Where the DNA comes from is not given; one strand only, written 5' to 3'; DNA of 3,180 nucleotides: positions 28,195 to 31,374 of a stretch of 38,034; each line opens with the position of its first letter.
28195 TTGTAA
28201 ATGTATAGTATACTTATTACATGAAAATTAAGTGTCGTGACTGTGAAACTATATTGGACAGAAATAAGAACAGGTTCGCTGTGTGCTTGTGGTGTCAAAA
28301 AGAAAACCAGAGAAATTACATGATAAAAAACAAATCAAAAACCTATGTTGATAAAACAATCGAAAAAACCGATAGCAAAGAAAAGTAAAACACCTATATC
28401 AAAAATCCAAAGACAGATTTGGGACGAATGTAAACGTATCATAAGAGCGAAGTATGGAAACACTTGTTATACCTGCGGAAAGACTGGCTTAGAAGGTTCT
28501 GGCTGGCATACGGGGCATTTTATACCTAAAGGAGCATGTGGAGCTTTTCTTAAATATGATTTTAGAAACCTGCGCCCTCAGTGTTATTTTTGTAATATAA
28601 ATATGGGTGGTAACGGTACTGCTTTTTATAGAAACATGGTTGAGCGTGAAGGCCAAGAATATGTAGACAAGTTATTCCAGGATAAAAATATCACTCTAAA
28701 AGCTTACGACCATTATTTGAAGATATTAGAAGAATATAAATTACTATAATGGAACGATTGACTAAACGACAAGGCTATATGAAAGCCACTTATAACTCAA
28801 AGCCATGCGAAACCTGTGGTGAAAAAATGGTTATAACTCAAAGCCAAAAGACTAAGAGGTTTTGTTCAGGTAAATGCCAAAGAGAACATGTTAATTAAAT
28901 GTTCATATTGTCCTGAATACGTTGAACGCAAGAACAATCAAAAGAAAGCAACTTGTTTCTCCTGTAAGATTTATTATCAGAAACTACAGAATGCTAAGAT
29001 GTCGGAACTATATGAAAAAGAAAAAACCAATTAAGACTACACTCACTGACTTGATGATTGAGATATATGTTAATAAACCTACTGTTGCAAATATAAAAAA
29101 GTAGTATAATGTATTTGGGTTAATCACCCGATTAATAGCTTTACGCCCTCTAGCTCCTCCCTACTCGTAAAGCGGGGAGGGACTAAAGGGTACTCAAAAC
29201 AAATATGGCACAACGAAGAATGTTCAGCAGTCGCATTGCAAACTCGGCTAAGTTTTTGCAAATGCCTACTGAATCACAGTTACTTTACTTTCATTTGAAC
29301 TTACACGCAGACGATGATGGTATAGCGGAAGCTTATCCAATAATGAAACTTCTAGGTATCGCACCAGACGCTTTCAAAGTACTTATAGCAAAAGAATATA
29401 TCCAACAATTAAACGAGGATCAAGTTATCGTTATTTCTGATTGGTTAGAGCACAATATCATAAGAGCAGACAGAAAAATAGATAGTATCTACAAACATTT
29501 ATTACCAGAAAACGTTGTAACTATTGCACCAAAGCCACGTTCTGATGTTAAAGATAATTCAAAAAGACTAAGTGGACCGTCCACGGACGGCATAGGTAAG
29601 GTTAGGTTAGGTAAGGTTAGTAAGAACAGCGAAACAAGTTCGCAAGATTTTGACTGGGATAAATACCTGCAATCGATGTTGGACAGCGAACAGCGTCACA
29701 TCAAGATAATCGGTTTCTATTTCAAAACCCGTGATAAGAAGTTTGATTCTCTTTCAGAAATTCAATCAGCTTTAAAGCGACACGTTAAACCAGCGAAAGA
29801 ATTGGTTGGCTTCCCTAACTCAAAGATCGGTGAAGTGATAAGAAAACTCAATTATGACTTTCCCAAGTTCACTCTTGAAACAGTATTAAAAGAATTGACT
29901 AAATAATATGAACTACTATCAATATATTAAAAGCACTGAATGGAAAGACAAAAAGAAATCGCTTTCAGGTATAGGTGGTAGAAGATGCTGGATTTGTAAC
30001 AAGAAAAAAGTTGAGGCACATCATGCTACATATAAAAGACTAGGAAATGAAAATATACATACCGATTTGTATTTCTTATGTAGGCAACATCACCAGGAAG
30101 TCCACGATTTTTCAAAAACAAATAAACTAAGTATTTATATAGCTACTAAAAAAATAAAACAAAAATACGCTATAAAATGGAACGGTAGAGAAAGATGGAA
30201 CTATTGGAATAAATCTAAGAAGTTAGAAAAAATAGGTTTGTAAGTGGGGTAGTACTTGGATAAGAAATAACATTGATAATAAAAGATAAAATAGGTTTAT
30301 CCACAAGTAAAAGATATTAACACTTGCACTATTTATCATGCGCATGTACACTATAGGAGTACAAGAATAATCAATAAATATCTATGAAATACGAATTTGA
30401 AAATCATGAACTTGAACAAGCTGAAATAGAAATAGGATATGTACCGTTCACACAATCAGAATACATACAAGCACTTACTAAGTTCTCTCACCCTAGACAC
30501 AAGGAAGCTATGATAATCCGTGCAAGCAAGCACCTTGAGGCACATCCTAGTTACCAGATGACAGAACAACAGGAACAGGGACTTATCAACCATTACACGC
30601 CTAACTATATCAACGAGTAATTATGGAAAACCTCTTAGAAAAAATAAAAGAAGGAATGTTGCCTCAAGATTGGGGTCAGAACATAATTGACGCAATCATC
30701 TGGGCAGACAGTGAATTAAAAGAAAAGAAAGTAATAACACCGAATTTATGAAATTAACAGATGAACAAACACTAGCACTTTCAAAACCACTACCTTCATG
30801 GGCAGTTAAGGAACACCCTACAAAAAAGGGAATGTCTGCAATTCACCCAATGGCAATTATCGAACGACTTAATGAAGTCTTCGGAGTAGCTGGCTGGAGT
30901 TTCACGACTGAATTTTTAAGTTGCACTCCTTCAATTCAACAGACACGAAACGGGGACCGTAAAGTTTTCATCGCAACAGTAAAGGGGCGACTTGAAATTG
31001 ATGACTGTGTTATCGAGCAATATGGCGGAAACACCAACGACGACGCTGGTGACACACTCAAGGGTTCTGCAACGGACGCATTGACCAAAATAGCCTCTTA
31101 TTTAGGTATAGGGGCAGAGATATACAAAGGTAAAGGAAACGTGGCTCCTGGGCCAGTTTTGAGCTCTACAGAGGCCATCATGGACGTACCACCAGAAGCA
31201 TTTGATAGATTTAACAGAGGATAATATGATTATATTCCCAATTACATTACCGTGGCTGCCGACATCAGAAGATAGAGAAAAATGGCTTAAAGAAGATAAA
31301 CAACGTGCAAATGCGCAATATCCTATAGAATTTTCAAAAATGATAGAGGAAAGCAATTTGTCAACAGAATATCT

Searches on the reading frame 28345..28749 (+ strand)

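Call 85: search_protein_families(library=pfam, proteins=[window:28345-28749:+], max_evalue=0.01)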
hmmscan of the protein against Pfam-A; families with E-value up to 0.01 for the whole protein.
window:28345-28749:+ (134 aa): 2 families
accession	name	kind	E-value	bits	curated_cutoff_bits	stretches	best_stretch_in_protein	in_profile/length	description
PF05766.18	NinG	-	4.9e-15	56.3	25.4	1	6-132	64-184/193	Bacteriophage Lambda NinG protein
PF14279.12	HNH_5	-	0.0059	17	27.5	0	41-93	1-49/56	HNH endonuclease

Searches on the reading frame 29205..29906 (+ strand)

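Call 13: search_protein_families(library=phrogs, proteins=[window:29205-29906:+], max_evalue=0.001)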
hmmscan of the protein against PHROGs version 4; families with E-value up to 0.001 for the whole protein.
window:29205-29906:+ (233 aa): 3 families
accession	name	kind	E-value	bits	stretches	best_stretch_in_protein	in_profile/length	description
phrog_8489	-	DNA, RNA and nucleotide metabolism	5.9e-38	132.6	1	1-102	1-102/296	DnaD-like helicase loader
phrog_5708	-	DNA, RNA and nucleotide metabolism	3.4e-37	129.9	1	1-165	1-177/263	DnaD-like helicase loader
phrog_1163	-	unknown function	1.3e-17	65.4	1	1-155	8-182/273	-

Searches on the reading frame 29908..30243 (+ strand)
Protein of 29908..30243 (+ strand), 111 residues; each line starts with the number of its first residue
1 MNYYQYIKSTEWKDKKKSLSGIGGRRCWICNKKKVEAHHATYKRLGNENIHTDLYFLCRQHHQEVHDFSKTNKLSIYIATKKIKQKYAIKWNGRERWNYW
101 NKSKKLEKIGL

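Call 85: search_protein_families(library=pfam, proteins=[window:29908-30243:+], max_evalue=0.01)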
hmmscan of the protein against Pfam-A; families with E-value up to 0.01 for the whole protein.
window:29908-30243:+ (111 aa): 3 families
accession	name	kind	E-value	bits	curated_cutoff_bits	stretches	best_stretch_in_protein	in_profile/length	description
PF16784.11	HNHc_6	-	0.0012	18.9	26.6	1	21-68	122-175/204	Putative HNHc nuclease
PF09963.14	DUF2197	-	0.003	18.3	22.2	1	26-67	4-43/56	Uncharacterized protein conserved in bacteria (DUF2197)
PF06147.18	DUF968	-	0.0033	17.9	27.8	1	8-67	83-144/171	Protein of unknown function (DUF968)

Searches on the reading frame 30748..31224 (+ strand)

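Call 85: search_protein_families(library=pfam, proteins=[window:30748-31224:+], max_evalue=0.01)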
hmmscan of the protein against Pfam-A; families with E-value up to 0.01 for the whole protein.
window:30748-31224:+ (158 aa): 1 family
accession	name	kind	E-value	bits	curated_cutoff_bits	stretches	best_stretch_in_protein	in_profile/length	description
PF04098.21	Rad52_Rad22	-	3.9e-10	40.3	20.3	1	9-127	7-136/153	Rad52/22 family double-strand break repair protein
